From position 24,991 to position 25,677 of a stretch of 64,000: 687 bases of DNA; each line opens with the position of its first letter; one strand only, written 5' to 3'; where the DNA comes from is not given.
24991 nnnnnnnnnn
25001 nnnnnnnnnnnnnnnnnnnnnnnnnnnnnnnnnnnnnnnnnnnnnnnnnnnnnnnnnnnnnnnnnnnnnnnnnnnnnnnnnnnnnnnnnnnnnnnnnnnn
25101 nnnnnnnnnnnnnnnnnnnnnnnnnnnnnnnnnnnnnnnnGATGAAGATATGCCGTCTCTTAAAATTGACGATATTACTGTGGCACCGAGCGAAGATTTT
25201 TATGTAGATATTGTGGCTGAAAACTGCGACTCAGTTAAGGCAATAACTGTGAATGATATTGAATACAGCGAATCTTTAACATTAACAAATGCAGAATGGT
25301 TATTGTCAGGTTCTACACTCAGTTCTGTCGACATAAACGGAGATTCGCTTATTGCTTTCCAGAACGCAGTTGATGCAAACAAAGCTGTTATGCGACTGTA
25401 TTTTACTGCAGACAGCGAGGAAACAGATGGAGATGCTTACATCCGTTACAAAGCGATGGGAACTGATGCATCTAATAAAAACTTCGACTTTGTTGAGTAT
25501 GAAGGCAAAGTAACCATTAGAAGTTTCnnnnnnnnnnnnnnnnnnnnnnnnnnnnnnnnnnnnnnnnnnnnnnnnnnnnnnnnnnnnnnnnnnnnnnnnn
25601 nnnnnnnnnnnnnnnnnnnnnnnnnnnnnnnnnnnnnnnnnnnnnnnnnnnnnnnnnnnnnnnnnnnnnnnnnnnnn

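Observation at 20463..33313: Island-borne cohesin/dockerin/SLH trio: two dockerin-tagged CHAP peptidoglycan hydrolases and an SLH-anchored cohesin-like scaffold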

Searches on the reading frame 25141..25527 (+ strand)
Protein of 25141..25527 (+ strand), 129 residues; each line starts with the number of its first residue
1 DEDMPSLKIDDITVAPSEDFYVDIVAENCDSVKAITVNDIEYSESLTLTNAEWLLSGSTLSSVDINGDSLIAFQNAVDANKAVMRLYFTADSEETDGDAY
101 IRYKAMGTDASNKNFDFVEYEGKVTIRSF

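Call 5: search_protein_families(library=pfam, proteins=[window:25141-25527:+], max_evalue=10)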
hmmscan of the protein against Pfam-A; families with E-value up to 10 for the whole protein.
seq(129 aa): 0 families

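Call 26: search_protein_representatives(alignment_id=A1)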
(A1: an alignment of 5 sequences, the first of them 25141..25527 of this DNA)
Query: 5 sequences, 155 profile positions. Proteins with E-value up to 0.001 (for the whole library): 221; up to 1e-10: 26; up to 1e-30: 4. The best 150 are listed.
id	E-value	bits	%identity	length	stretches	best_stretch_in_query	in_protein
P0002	3.9e-73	260.5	-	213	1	3-155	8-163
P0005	4.7e-70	250.4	-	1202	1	12-155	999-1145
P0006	2.7e-65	235.0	-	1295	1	12-154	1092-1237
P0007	6.8e-61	220.7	-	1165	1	11-155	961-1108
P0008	1.3e-20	89.8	-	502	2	27-155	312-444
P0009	2.3e-17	79.3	-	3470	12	27-90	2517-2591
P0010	3.8e-16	75.4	-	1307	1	25-154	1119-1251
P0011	4.0e-15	72.0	-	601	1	15-154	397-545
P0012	1.3e-14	70.3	-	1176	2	27-155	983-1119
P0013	1.4e-14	70.2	-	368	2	26-149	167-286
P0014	5.3e-14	68.4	-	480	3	16-122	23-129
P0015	6.0e-14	68.2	-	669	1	29-154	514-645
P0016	1.7e-13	66.7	-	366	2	25-128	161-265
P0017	1.1e-12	64.1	-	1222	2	26-154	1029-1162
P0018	1.8e-12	63.4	-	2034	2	19-138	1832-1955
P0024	2.6e-11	59.7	-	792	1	16-155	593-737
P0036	4.6e-10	55.6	-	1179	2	7-154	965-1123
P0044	1.4e-09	54.0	-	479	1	21-147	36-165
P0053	5.5e-09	52.1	-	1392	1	23-144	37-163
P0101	3.1e-07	46.4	-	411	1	29-149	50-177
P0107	6.8e-07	45.3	-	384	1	27-144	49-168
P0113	1.1e-06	44.6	-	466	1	24-146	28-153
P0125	2.8e-06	43.3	-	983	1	20-129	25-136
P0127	3.2e-06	43.1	-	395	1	32-150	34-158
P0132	4.2e-06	42.7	-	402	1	24-138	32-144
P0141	1.0e-05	41.5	-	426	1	38-152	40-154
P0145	1.5e-05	41.0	-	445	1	19-117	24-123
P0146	1.5e-05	40.9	-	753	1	25-148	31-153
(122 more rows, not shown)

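Call 38: search_protein_families(library=pfam, proteins=[P0006, P0007, P0010, P0012, P0017, P0036, P0053, P0024], max_evalue=0.001)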
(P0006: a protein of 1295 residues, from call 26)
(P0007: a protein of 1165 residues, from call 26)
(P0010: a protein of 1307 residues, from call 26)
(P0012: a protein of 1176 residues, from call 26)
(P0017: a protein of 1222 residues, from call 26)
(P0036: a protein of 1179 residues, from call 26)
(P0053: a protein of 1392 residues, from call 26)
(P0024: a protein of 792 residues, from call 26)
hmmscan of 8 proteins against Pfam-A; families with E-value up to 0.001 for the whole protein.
P0006 (1295 aa): 7 families
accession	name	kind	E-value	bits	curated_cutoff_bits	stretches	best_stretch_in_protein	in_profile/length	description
PF09479.16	Flg_new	-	4e-91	299.5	27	5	377-444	1-65/65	Listeria-Bacteroides repeat domain (List_Bact_rpt)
PF14200.12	RicinB_lectin_2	-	7.5e-25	87.9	25.6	2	231-311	10-89/89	Ricin-type beta-trefoil lectin domain-like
PF02368.24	Big_2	-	1.2e-14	54.4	22.8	1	1019-1095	2-79/79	Bacterial Ig-like domain (group 2)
PF00652.28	Ricin_B_lectin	-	2.2e-13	50.9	29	1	244-367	9-126/126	Ricin-type beta-trefoil lectin domain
PF18998.6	Flg_new_2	-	1.9e-09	37.8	23.6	2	531-602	2-71/73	Divergent InlB B-repeat domain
PF21461.3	HL_N-beta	-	7.6e-05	22.9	27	1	1054-1090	15-50/57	Hyaluronate lyase, N-terminal beta-sheet domain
PF22359.2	Big-like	-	0.0006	20.4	27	1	1052-1099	2-48/48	Bacterial Ig-like domain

P0007 (1165 aa): 4 families
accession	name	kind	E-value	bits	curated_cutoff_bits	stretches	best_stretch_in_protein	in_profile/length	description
PF09479.16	Flg_new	-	5.7e-66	219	27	4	573-639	2-65/65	Listeria-Bacteroides repeat domain (List_Bact_rpt)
PF02368.24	Big_2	-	1.4e-14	54.2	22.8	1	889-965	2-79/79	Bacterial Ig-like domain (group 2)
PF21461.3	HL_N-beta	-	4e-07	30.2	27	1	924-963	15-53/57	Hyaluronate lyase, N-terminal beta-sheet domain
PF22359.2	Big-like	-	0.00026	21.6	27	1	922-969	2-48/48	Bacterial Ig-like domain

P0010 (1307 aa): 2 families
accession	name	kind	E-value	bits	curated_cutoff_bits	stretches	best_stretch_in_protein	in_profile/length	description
PF05257.22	CHAP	-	8.2e-14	52.3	26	1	76-160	9-80/81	CHAP domain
PF00041.27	fn3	-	6e-05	23.6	25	0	415-502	4-71/84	Fibronectin type III domain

P0012 (1176 aa): 3 families
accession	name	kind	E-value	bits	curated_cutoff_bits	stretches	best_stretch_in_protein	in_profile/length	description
PF13306.12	LRR_5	-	2.2e-110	364.2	27.7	3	517-645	1-126/127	BspA type Leucine rich repeat region (6 copies)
PF00963.24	Cohesin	-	3.4e-14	53.6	24.1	1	983-1107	3-139/139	Cohesin domain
PF13855.12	LRR_8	-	3.4e-07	30.4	27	0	562-600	13-52/61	Leucine rich repeat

P0017 (1222 aa): 2 families
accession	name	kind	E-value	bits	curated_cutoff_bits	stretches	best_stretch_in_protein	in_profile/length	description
PF00059.27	Lectin_C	-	2.8e-19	70.3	22.6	1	768-881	2-106/107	Lectin C-type domain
PF09479.16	Flg_new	-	2e-05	25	27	1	580-624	3-43/65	Listeria-Bacteroides repeat domain (List_Bact_rpt)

P0036 (1179 aa): 3 families
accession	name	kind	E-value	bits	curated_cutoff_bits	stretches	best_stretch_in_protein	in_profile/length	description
PF07523.18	Big_3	-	2.4e-21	76.2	21.2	2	840-902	5-68/68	Bacterial Ig-like domain (group 3)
PF00963.24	Cohesin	-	0.0003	21.4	24.1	1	989-1112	2-139/139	Cohesin domain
PF00404.24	Dockerin_1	-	0.00075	20.1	22.9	0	1118-1163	2-49/57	Dockerin type I domain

P0053 (1392 aa): 3 families
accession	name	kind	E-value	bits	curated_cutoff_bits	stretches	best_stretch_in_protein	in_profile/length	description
PF13306.12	LRR_5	-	3.2e-18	66.3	27.7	1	889-989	8-107/127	BspA type Leucine rich repeat region (6 copies)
PF00404.24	Dockerin_1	-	2.3e-06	28.1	22.9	1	171-218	2-50/57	Dockerin type I domain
PF19553.4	DUF6076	-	0.00092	19.4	23.5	0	258-276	50-68/168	Family of unknown function (DUF6076)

P0024 (792 aa): 3 families
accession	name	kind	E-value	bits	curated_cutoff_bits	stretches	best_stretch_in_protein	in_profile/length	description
PF13306.12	LRR_5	-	2.7e-65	218.5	27.7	2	271-385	14-126/127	BspA type Leucine rich repeat region (6 copies)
PF13855.12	LRR_8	-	6.8e-10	39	27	0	132-170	14-53/61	Leucine rich repeat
PF00963.24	Cohesin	-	0.00044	20.9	24.1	1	603-725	2-139/139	Cohesin domain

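Call 48: find_related_loci(query=A1, collection=genome_contigs, flank=8000)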
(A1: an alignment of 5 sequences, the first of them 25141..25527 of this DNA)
Query A1 (129 aa) in genome_contigs; peptide patterns used: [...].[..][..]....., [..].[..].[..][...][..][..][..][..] (x = any residue, [..] = any of these).
258 stretches matched a pattern; 6 encode a relative of the query (tblastn E <= 1e-3); 6 distinct loci.
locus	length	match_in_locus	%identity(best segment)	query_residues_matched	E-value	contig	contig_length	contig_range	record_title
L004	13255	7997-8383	80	1-129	8e-71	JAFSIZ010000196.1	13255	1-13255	MAG: Oscillospiraceae bacterium isolate RGIG3186 Goat_Rectum.Co__c2810673, whole genome shotgun sequence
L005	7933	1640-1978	31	6-115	5e-7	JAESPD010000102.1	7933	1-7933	MAG: gamma proteobacterium endosymbiont of Lamellibrachia anaximandri isolate Palinuro 2 102, whole genome shotgun seque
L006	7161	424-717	25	30-127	2e-5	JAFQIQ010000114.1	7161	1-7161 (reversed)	MAG: Lachnospira sp. isolate RGIG1854 Goat_Cecum-6__c273779, whole genome shotgun sequence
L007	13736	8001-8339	29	6-115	2e-5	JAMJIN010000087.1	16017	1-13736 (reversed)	MAG: Chromatiales bacterium isolate OKLCSY NODE_87_length_16017_cov_163.421_1, whole genome shotgun sequence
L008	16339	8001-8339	29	6-115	2e-5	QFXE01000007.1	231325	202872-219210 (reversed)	MAG: endosymbiont of Escarpia spicata isolate A1462 scaffold260883_len231325_cov109_read99_cluster10, whole genome shotg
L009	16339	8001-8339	28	6-115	4e-5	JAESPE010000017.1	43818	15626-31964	MAG: gamma proteobacterium endosymbiont of Lamellibrachia anaximandri isolate Eratosthenes 1 17, whole genome shotgun se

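Call 50: search_protein_families(library=pfam, proteins=[L004:767-1903:+, L004:1869-2648:+, L004:3008-4507:+, L004:5018-8584:+, L004:8603-9262:+, L004:9379-10116:-, L004:11559-12086:-], max_evalue=0.001)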
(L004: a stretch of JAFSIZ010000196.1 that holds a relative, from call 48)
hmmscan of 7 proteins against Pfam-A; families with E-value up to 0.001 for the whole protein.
L004:767-1903:+ (378 aa): 3 families
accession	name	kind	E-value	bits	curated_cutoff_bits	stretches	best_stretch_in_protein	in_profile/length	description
PF13304.12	AAA_21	-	2e-18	67.9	27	1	147-323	157-304/304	AAA domain, putative AbiEii toxin, Type IV TA system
PF02463.25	SMC_N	-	2e-09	37.6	40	1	2-339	2-215/220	RecF/RecN/SMC N terminal domain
PF13175.12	AAA_15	-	5.1e-07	30.1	32.1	0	1-184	1-149/374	AAA ATPase domain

L004:1869-2648:+ (259 aa): 0 families

L004:3008-4507:+ (499 aa): 3 families
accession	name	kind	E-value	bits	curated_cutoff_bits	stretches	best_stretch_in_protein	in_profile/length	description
PF00817.25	IMS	-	3.9e-26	92.2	23.2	1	9-194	1-148/148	impB/mucB/samB family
PF11799.13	IMS_C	-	1.6e-10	41.8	20.7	1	299-427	2-104/109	impB/mucB/samB family C-terminal domain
PF11798.14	IMS_HHH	-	0.00045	20.7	24.4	0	217-245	4-31/32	IMS family HHH motif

L004:5018-8584:+ (1188 aa): 4 families
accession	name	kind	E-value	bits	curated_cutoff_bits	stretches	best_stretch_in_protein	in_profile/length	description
PF09479.16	Flg_new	-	1.9e-68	227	27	4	596-662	2-65/65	Listeria-Bacteroides repeat domain (List_Bact_rpt)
PF02368.24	Big_2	-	1.4e-14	54.2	22.8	1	912-988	2-79/79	Bacterial Ig-like domain (group 2)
PF21461.3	HL_N-beta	-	4.1e-07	30.1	27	1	947-986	15-53/57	Hyaluronate lyase, N-terminal beta-sheet domain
PF22359.2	Big-like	-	0.00027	21.6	27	1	945-992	2-48/48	Bacterial Ig-like domain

L004:8603-9262:+ (219 aa): 1 family
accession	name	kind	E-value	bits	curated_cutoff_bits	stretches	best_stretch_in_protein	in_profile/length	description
PF00963.24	Cohesin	-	0.0007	20.3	24.1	0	29-150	3-139/139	Cohesin domain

L004:9379-10116:- (245 aa): 0 families

L004:11559-12086:- (175 aa): 0 families

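Call 65: find_encoding_contigs(protein=P0006, flank=8000, max_places=4)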
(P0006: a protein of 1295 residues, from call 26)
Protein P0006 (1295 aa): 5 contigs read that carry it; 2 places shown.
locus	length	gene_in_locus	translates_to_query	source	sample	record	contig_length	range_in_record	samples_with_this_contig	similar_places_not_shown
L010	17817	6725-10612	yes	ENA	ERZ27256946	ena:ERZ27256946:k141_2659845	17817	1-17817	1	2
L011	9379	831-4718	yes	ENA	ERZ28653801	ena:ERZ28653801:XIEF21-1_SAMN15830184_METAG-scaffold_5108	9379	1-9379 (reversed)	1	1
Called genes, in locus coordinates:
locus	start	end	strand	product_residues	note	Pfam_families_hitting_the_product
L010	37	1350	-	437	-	PF04326:SLFN_AlbA_2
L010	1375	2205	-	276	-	PF14267:DUF4357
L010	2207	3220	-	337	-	PF08843:AbiEii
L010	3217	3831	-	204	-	PF19570:DUF6088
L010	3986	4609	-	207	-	PF07275:ArdA (faint)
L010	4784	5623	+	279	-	PF02899:Phage_int_SAM_1 (weak), PF13495:Phage_int_SAM_4 (weak), PF00589:Phage_integrase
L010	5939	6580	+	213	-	-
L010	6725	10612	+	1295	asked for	PF18998:Flg_new_2 (faint), PF00652:Ricin_B_lectin, PF14200:RicinB_lectin_2, PF09479:Flg_new, PF02368:Big_2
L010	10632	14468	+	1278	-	PF09479:Flg_new, PF00395:SLH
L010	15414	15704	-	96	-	-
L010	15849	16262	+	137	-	-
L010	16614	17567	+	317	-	-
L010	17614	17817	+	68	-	?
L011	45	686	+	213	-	-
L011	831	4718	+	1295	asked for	PF18998:Flg_new_2 (faint), PF00652:Ricin_B_lectin, PF14200:RicinB_lectin_2, PF09479:Flg_new, PF02368:Big_2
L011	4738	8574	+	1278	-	PF09479:Flg_new, PF00395:SLH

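Call 74: search_protein_families(library=pfam, proteins=[P0044, P0101, P0107, P0113, P0125, P0127, P0132, P0141, P0145, P0146], max_evalue=0.001)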
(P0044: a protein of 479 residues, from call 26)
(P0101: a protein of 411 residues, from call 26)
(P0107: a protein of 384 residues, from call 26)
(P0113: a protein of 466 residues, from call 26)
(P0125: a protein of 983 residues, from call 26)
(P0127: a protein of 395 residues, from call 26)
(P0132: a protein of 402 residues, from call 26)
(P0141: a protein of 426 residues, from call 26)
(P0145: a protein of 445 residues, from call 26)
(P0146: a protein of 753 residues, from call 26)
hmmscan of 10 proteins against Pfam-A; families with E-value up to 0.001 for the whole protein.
P0044 (479 aa): 1 family
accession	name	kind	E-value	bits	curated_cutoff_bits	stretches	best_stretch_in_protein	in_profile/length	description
PF00963.24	Cohesin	-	7e-11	42.9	24.1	1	41-152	5-129/139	Cohesin domain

P0101 (411 aa): 4 families
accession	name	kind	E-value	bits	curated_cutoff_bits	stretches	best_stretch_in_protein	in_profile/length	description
PF19127.6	Choline_bind_3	-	6.7e-23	80.8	27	3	275-310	11-47/47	Choline-binding repeat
PF19085.6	Choline_bind_2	-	5.9e-18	65.2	27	3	304-345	1-36/38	Choline-binding repeat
PF01473.26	Choline_bind_1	-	1.8e-15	56.8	20.5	2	288-305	2-19/19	Putative cell wall binding repeat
PF00963.24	Cohesin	-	1.9e-08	35.1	24.1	1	48-174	3-139/139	Cohesin domain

P0107 (384 aa): 2 families
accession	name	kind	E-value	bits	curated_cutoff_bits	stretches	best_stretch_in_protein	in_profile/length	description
PF07833.16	Cu_amine_oxidN1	-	6.6e-41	139.1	24.2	2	252-353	7-108/108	Copper amine oxidase N-terminal domain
PF00963.24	Cohesin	-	0.00094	19.8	24.1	0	49-157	3-127/139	Cohesin domain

P0113 (466 aa): 1 family
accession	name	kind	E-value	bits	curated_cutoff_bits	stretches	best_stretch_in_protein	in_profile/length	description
PF00963.24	Cohesin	-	9.5e-14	52.2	24.1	1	30-153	2-139/139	Cohesin domain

P0125 (983 aa): 2 families
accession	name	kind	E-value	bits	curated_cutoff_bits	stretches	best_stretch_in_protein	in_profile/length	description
PF00963.24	Cohesin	-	6.2e-06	26.9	24.1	1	35-132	6-116/139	Cohesin domain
PF14283.11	CD1107-like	-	0.00011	22.5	26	1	895-982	75-157/158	Mobile element protein CD1107-like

P0127 (395 aa): 4 families
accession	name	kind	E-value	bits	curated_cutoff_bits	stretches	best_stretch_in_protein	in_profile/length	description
PF00963.24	Cohesin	-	1.1e-08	35.8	24.1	1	28-154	2-139/139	Cohesin domain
PF03405.20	FA_desaturase_2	-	4.4e-06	26.2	22.7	0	244-300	51-107/325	Fatty acid desaturase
PF18439.7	zf_UBZ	-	0.00033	20.7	25.6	0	268-283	1-16/32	Ubiquitin-Binding Zinc Finger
PF03627.19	PapG_N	-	0.0004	20.6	25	0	252-313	79-149/226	PapG carbohydrate binding domain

P0132 (402 aa): 1 family
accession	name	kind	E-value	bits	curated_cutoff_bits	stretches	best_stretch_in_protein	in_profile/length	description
PF00963.24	Cohesin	-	1.1e-08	35.9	24.1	1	33-143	3-127/139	Cohesin domain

P0141 (426 aa): 2 families
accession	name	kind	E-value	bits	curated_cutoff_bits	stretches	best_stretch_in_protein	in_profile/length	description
PF00041.27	fn3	-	6.3e-15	55.6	25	2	245-319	3-74/84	Fibronectin type III domain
PF00963.24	Cohesin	-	2.2e-07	31.6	24.1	1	29-147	3-138/139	Cohesin domain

P0145 (445 aa): 1 family
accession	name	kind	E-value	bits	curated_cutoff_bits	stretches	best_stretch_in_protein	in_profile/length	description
PF00963.24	Cohesin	-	1.7e-08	35.2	24.1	1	31-151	2-139/139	Cohesin domain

P0146 (753 aa): 1 family
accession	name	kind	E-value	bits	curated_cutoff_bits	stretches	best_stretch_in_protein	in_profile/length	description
PF00963.24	Cohesin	-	5.4e-09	36.8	24.1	1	41-132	12-117/139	Cohesin domain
